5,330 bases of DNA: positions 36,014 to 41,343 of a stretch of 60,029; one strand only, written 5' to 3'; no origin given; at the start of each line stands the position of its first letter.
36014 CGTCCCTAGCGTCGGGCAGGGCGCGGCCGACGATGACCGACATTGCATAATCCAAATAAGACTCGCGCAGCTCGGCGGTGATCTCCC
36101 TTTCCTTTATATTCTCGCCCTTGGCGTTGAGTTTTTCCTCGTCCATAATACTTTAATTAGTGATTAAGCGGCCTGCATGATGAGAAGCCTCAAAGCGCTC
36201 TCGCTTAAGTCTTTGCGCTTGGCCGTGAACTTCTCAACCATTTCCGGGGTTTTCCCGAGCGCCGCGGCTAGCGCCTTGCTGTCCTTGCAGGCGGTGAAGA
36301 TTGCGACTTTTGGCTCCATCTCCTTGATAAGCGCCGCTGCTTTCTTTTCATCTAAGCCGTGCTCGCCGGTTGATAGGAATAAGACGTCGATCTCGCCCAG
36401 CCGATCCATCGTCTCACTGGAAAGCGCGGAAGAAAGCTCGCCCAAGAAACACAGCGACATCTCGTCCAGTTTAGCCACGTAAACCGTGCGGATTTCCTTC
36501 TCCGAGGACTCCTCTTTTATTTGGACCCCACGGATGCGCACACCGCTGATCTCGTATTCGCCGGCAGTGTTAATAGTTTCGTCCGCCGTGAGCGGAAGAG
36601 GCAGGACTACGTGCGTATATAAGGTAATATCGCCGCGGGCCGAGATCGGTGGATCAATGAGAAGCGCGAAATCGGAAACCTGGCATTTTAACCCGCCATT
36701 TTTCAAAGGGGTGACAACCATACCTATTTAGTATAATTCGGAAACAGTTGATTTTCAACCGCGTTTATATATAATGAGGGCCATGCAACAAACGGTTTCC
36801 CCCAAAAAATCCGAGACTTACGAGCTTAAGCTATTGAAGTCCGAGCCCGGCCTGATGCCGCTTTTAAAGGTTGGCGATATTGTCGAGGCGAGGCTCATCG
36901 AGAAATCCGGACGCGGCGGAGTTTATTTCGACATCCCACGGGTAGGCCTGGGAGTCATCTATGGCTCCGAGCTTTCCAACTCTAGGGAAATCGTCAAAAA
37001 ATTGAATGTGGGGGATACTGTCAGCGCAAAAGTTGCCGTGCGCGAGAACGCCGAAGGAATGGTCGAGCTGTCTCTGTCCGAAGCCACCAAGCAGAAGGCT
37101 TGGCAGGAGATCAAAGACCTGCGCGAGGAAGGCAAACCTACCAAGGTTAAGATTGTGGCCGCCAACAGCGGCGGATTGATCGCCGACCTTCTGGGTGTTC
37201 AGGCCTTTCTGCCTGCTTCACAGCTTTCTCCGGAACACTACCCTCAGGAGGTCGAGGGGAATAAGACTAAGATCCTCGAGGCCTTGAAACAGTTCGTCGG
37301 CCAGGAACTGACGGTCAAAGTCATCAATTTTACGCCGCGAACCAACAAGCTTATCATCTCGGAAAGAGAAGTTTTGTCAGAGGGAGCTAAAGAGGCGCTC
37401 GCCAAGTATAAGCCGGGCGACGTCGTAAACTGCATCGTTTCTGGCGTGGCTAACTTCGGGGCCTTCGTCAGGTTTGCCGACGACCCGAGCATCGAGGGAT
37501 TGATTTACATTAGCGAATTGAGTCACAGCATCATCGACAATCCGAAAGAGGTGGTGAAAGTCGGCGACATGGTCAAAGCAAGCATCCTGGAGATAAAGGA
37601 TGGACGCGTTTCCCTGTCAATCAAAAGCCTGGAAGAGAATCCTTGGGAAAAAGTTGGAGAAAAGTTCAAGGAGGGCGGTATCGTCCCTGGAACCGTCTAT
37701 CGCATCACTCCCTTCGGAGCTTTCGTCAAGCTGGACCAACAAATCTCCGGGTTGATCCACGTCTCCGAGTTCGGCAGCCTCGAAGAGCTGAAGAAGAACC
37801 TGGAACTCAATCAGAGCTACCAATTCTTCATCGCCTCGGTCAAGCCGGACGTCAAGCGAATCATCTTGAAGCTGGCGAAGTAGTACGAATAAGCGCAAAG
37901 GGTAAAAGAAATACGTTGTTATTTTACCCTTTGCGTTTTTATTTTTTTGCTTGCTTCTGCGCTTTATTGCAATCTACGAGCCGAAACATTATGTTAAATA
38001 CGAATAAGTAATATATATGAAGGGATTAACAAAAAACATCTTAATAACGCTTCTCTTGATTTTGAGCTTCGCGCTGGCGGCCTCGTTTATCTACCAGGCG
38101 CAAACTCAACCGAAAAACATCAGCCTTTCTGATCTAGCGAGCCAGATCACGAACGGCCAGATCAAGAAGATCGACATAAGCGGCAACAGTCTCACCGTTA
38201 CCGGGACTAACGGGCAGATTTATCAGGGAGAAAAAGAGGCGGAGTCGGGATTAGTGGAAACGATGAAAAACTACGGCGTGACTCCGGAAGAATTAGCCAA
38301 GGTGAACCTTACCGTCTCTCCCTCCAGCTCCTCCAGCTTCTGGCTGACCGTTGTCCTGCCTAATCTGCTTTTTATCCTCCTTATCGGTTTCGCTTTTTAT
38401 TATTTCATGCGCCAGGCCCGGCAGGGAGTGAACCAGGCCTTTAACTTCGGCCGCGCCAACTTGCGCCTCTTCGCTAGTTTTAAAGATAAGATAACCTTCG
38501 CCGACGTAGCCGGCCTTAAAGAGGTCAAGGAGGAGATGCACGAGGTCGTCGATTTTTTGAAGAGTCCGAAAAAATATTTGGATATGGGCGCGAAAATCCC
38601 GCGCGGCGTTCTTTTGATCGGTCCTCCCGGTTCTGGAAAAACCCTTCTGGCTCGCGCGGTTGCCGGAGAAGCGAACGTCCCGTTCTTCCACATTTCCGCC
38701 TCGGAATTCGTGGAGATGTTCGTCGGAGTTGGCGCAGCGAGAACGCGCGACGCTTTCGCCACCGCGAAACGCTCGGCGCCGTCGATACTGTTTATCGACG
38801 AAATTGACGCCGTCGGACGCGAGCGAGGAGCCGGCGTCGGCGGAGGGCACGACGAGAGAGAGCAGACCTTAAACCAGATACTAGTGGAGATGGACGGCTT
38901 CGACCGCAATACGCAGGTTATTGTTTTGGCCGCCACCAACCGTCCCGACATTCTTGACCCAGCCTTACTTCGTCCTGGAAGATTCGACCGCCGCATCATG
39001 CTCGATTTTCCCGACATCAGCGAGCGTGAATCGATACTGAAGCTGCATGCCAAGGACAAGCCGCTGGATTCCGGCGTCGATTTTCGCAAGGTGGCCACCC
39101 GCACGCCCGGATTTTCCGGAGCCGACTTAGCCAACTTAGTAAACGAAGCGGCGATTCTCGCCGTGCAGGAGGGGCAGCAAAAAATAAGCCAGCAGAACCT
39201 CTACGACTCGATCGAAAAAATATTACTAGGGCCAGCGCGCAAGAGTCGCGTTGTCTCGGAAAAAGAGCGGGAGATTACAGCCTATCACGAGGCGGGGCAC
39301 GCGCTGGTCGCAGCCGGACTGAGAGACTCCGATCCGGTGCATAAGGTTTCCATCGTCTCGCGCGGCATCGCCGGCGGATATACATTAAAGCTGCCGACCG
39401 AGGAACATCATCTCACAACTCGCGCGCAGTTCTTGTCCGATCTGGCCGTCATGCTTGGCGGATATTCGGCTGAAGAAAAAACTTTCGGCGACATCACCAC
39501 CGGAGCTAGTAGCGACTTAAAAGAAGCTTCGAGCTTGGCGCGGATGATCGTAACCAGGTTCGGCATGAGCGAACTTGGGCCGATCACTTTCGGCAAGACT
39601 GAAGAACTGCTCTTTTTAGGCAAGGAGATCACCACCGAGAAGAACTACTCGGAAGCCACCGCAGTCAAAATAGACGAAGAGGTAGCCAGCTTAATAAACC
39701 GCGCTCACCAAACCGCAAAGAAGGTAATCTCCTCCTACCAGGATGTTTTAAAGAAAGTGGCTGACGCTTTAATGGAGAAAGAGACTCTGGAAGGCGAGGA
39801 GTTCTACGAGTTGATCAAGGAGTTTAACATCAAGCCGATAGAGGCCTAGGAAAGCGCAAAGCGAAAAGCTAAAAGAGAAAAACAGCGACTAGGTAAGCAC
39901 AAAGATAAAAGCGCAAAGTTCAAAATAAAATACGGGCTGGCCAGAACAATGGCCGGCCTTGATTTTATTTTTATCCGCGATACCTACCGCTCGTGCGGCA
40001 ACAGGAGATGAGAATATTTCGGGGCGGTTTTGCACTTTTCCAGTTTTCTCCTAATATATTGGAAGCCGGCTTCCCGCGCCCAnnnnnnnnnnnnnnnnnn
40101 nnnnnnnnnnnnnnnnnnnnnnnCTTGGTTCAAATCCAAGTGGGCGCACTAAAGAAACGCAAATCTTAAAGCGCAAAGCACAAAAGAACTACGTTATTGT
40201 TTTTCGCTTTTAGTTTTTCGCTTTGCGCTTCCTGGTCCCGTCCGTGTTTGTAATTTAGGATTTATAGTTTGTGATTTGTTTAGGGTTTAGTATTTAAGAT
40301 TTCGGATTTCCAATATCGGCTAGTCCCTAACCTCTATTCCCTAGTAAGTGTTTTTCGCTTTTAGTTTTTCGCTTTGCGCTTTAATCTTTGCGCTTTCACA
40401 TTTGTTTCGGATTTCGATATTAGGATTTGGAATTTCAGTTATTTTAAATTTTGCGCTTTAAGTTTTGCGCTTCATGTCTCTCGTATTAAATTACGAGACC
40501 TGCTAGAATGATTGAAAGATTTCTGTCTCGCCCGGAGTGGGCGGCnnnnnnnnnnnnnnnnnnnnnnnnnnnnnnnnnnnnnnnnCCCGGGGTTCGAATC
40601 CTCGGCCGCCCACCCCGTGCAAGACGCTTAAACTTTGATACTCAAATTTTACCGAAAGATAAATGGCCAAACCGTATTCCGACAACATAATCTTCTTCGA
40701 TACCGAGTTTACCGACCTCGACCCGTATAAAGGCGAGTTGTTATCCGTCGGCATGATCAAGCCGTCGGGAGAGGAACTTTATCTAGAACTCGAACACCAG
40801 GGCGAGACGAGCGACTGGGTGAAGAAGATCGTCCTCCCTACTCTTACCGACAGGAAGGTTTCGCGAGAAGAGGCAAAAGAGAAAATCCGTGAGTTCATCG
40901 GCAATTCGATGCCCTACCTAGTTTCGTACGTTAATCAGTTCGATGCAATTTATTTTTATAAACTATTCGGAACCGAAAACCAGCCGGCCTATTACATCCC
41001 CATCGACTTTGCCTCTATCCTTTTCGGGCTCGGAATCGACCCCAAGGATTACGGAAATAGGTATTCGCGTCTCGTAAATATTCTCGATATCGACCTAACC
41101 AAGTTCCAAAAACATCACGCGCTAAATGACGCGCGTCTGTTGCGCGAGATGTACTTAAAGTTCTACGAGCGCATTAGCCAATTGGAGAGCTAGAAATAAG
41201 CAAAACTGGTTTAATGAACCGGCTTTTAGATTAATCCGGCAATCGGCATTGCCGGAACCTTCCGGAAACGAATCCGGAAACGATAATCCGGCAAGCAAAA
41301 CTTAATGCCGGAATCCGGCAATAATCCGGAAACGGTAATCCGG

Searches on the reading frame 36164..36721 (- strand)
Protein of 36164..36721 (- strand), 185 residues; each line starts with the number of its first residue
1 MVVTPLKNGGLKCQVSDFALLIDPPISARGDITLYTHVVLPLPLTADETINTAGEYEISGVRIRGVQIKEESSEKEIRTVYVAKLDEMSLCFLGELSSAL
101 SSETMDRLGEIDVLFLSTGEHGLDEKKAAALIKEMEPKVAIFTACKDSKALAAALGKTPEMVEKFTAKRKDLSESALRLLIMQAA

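Call 10: search_protein_families(library=pfam, proteins=[window:36164-36721:-], max_evalue=0.001)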
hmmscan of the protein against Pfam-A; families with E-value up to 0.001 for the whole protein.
window:36164-36721:- (185 aa): 1 family
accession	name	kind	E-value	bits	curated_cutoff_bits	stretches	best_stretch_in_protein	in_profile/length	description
PF13483.12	Lactamase_B_3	-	8e-13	49.1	24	1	48-141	60-157/160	Beta-lactamase superfamily domain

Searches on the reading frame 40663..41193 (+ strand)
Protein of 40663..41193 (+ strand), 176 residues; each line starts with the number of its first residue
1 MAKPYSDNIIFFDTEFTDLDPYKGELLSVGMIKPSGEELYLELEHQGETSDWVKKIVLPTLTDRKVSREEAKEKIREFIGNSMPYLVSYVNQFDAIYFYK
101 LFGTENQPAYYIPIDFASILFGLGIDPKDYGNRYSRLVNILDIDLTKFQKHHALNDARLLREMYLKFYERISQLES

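Call 10: search_protein_families(library=pfam, proteins=[window:40663-41193:+], max_evalue=0.001)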
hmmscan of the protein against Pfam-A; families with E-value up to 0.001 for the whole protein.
window:40663-41193:+ (176 aa): 1 family
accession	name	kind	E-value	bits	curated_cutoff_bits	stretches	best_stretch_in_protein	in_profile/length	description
PF00929.31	RNase_T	-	6e-05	24.1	24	1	10-160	1-160/164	Exonuclease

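Call 21: find_encoding_contigs(protein=window:40663-41193:+, flank=10000, max_places=8)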
Protein window:40663-41193:+ (176 aa): 12 contigs read that carry it; 8 places shown.
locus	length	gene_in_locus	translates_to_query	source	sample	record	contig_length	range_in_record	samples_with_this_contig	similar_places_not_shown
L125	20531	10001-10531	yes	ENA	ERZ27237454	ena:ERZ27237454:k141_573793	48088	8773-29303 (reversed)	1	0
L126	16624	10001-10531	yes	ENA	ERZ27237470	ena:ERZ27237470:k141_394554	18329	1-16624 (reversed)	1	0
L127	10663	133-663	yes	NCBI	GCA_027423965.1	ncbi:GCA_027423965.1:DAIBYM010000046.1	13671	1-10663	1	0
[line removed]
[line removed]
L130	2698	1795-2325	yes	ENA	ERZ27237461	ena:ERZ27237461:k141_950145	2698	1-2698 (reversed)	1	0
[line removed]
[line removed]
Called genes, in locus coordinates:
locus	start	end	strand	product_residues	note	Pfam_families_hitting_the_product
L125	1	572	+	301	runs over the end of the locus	-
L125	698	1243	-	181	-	PF04956:TrbC (weak), PF18895:T4SS_pilin (weak)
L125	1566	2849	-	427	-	PF01547:SBP_bac_1, PF13416:SBP_bac_8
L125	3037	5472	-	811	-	PF00521:DNA_topoisoIV, PF03989:DNA_gyraseA_C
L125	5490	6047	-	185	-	PF13483:Lactamase_B_3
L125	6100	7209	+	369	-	PF21710:Spt6_S1 (faint), PF00575:S1, PF23459:S1_RRP5 (weak), PF00575:S1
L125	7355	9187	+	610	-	PF06480:FtsH_ext, PF05496:RuvB_N (faint), PF00004:AAA, PF07728:AAA_5 (faint), PF17862:AAA_lid_3, PF01434:Peptidase_M41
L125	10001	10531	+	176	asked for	-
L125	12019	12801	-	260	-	-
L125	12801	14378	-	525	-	PF01656:CbiA (weak), PF06418:CTP_synth_N, PF00117:GATase, PF07722:Peptidase_C26 (weak)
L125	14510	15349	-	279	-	PF01149:Fapy_DNA_glyco, PF06831:H2TH, PF06827:zf-FPG_IleRS (weak)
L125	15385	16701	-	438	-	PF00989:PAS (weak), PF00512:HisKA, PF02518:HATPase_c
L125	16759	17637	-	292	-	PF02739:5_3_exonuc_N, PF01367:5_3_exonuc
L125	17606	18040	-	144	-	PF02367:TsaE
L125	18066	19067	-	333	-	PF05496:RuvB_N, PF00004:AAA, PF07728:AAA_5, PF17864:AAA_lid_4, PF05491:WHD_RuvB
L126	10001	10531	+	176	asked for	-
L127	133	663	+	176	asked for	-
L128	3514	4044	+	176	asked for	-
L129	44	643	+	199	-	PF21710:Spt6_S1 (faint), PF00575:S1, PF23459:S1_RRP5 (weak), PF00575:S1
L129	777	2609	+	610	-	PF06480:FtsH_ext, PF05496:RuvB_N (faint), PF00004:AAA, PF07728:AAA_5 (faint), PF17862:AAA_lid_3, PF01434:Peptidase_M41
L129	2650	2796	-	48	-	-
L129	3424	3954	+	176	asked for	-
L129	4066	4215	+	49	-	-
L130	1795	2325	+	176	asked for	-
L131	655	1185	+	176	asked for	-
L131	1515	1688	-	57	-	?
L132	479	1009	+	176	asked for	-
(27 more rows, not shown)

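Call 27: find_homologous_proteins(query=window:40663-41193:+, max_evalue=0.00001)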
Query window:40663-41193:+ (176 aa): 787 proteins with E <= 0.00001 among 897 candidates; the best 120 are listed.
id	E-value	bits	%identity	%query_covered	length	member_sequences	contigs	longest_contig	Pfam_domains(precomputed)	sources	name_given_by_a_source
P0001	9.2e-109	379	97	100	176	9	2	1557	PF00929.32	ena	-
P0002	1.2e-92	327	81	99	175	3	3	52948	-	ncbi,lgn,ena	-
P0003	4.6e-90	318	80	100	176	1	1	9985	-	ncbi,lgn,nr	ncbi:MAG: hypothetical protein M1153_02550 [Patescibacteria group bacterium]|nr:hypothetical protein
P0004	4.2e-74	266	68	97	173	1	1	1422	-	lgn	-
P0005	4.3e-74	266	68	97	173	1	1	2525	-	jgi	-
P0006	4.3e-71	257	66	97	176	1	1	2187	PF00929.32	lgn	-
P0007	4.4e-71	257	65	98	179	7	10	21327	-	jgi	-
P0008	1.2e-70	255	66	97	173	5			-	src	-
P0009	4.2e-70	253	66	95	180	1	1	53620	-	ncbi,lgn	-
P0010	8.1e-70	252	65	97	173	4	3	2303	-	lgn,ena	-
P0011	1.2e-69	252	65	98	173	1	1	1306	-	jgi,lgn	jgi:hypothetical protein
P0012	1.8e-69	251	64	98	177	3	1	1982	PF00929.32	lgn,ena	-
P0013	6.8e-69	249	65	97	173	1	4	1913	-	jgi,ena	-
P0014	6.9e-69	249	65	97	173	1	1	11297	-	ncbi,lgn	-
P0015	1.3e-68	248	64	97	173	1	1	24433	-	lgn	-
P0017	1.2e-67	245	63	95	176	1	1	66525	-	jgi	-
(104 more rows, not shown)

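Call 28: find_encoding_contigs(protein=P0002, flank=10000, max_places=4)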
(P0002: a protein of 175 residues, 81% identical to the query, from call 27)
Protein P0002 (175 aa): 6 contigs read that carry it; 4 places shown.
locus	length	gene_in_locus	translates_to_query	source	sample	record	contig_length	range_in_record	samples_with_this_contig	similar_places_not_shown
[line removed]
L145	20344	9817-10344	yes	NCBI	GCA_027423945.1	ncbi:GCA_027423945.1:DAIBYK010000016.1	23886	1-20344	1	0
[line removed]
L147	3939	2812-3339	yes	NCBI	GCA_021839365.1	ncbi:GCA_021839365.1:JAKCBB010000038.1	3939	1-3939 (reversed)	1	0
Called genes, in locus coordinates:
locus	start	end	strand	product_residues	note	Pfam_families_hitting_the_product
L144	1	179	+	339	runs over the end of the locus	-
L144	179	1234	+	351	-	-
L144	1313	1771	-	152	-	PF18895:T4SS_pilin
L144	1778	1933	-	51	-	PF18895:T4SS_pilin (weak)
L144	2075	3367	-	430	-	PF01547:SBP_bac_1, PF13416:SBP_bac_8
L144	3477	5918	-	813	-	PF00521:DNA_topoisoIV, PF03989:DNA_gyraseA_C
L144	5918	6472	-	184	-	PF13483:Lactamase_B_3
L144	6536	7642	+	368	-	PF23459:S1_RRP5 (faint), PF00575:S1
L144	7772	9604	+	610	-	PF06480:FtsH_ext, PF00004:AAA, PF07728:AAA_5 (weak), PF17862:AAA_lid_3, PF01434:Peptidase_M41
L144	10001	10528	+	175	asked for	-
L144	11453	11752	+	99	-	PF02021:UPF0102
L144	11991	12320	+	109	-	PF01258:zf-dskA_traR (weak)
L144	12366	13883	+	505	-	PF13541:ChlI, PF00493:MCM (weak), PF00158:Sigma54_activat (weak), PF01078:Mg_chelatase, PF07728:AAA_5, PF13335:Mg_chelatase_C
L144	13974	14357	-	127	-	-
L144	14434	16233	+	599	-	PF00580:UvrD-helicase, PF13604:AAA_30 (faint), PF01443:Viral_helicase1 (faint), PF13245:AAA_19, PF13361:UvrD_C, PF13538:UvrD_C_2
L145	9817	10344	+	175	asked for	-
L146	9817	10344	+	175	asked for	-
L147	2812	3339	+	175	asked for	-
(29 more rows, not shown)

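Call 29: find_encoding_contigs(protein=P0009, flank=10000, max_places=3)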
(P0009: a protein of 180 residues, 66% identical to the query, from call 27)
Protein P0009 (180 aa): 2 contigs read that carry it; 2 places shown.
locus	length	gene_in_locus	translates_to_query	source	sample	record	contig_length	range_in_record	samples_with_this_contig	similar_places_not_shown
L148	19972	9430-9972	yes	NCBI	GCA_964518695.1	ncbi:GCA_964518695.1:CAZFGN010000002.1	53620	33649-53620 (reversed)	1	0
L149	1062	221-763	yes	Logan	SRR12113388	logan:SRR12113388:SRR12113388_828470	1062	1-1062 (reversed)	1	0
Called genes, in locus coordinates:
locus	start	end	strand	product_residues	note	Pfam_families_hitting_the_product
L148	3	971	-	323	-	?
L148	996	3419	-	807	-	PF00521:DNA_topoisoIV, PF03989:DNA_gyraseA_C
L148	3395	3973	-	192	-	PF13483:Lactamase_B_3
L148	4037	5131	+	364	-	PF23459:S1_RRP5 (faint), PF00575:S1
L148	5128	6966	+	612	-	PF06068:TIP49 (faint), PF00004:AAA, PF17862:AAA_lid_3, PF01434:Peptidase_M41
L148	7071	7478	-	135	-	-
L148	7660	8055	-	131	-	-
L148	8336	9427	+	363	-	PF01321:Creatinase_N, PF00557:Peptidase_M24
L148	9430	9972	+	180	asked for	-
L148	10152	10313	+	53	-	PF01255:Prenyltransf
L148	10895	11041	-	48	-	-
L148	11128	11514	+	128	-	PF02021:UPF0102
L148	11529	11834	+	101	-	PF01649:Ribosomal_S20p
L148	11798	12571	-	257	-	-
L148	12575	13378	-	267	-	PF01149:Fapy_DNA_glyco, PF05833:NFACT_N (faint), PF06831:H2TH, PF06827:zf-FPG_IleRS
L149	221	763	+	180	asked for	-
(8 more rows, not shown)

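Call 50: find_encoding_contigs(protein=P0003, flank=4000, max_places=4)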
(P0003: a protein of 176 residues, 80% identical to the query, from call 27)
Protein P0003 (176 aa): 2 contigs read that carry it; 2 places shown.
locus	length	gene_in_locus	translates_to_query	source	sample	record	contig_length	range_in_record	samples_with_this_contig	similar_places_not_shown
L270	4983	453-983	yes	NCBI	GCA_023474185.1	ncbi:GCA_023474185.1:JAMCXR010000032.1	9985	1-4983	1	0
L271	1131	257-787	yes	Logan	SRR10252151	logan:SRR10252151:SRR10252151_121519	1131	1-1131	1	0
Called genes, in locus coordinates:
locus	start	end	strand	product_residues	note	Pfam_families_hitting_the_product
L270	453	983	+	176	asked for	-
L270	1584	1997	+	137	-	PF02021:UPF0102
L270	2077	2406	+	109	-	PF01258:zf-dskA_traR (weak)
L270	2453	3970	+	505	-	PF13541:ChlI, PF00493:MCM (faint), PF00158:Sigma54_activat (faint), PF01078:Mg_chelatase, PF07728:AAA_5, PF13335:Mg_chelatase_C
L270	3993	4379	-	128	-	-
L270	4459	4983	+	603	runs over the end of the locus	PF00580:UvrD-helicase, PF13604:AAA_30 (faint), PF01443:Viral_helicase1 (faint), PF13245:AAA_19, PF13361:UvrD_C, PF13538:UvrD_C_2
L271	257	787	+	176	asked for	-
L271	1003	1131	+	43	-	?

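Call 51: find_encoding_contigs(protein=P0007, flank=4000, max_places=8)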
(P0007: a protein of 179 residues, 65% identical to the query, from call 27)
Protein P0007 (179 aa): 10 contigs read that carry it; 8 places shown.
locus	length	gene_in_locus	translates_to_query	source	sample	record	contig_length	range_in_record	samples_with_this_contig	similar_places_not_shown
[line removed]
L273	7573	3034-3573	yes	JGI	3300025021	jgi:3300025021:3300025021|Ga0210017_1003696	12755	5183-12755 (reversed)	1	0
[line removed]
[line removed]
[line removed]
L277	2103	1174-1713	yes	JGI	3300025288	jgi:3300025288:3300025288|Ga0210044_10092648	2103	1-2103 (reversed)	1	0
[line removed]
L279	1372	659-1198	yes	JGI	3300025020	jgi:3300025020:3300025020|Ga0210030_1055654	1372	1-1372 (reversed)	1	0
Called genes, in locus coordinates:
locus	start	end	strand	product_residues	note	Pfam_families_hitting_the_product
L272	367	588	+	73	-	PF12844:HTH_19 (weak), PF13560:HTH_31, PF01381:HTH_3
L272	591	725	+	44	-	-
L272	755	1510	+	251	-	-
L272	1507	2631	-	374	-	PF01170:UPF0020 (faint), PF01555:N6_N4_Mtase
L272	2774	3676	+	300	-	PF04326:SLFN_AlbA_2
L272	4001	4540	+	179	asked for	-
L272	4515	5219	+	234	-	PF01255:Prenyltransf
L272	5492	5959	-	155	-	PF00961:LAGLIDADG_1 (weak)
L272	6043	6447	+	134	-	PF02021:UPF0102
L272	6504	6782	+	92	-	PF01649:Ribosomal_S20p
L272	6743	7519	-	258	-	-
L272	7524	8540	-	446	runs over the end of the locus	PF00989:PAS (weak), PF00512:HisKA, PF02518:HATPase_c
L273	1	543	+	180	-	?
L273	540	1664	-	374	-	PF01170:UPF0020 (faint), PF01555:N6_N4_Mtase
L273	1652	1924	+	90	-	-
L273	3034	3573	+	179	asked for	-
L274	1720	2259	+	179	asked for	-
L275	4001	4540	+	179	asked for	-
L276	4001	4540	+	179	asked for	-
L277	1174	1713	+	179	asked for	-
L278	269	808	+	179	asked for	-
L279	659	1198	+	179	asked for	-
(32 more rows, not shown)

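Call 52: find_encoding_contigs(protein=P0017, flank=4000, max_places=4)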
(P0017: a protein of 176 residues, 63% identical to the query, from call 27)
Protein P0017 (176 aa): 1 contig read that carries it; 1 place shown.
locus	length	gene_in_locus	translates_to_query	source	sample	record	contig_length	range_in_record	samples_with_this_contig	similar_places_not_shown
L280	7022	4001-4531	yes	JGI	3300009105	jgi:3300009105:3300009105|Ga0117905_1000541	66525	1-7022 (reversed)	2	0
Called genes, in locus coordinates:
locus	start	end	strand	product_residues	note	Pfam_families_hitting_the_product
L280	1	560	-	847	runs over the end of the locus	PF00912:Transgly, PF00905:Transpeptidase, PF17957:Big_7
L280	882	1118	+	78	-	-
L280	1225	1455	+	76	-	-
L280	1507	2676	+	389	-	PF00579:tRNA-synt_1b, PF22421:SYY_C-terminal, PF01479:S4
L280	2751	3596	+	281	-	-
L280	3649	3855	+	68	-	-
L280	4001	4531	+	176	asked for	-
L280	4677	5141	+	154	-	PF00293:NUDIX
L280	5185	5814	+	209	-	PF00857:Isochorismatase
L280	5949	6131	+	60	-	-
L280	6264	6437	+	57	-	-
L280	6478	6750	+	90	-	-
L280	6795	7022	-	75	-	?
